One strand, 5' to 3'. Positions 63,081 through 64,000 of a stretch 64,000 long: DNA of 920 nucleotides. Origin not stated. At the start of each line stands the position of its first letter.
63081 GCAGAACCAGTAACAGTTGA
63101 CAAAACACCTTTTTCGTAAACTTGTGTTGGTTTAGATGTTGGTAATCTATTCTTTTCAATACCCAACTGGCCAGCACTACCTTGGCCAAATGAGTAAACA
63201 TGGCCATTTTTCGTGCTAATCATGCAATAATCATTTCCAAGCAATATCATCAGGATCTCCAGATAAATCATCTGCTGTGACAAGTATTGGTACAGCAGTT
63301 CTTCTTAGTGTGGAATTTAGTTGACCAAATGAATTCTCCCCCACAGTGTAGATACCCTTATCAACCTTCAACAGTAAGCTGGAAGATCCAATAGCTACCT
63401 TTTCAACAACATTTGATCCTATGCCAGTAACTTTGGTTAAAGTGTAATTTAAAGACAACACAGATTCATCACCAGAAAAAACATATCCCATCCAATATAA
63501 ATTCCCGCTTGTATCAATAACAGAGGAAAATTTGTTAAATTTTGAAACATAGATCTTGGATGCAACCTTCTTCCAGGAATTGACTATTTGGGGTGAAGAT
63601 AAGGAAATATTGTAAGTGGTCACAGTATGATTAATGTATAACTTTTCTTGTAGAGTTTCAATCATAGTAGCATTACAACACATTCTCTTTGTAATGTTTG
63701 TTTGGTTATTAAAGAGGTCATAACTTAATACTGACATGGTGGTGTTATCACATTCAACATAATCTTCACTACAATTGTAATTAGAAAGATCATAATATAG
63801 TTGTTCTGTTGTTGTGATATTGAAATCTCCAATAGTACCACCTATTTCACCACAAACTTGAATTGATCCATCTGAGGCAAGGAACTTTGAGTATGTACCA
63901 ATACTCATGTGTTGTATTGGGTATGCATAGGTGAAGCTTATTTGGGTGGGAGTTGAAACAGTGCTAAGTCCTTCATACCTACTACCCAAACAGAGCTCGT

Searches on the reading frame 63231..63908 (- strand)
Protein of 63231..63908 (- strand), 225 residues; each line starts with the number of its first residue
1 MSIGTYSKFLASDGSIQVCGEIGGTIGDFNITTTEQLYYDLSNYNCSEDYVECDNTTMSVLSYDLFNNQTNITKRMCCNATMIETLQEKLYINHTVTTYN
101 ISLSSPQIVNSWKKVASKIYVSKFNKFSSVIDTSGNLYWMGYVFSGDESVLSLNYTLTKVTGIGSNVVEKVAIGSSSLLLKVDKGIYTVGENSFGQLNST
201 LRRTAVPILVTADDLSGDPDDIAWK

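Call 30: search_protein_families(library=pfam, proteins=[window:63231-63908:-], max_evalue=0.01)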
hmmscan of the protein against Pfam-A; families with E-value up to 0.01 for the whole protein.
window:63231-63908:- (225 aa): 1 family
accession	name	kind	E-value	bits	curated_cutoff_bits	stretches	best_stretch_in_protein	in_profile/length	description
PF25390.1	WD40_RLD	-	9.7e-05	22.3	150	1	119-199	92-176/363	RCC1-like domain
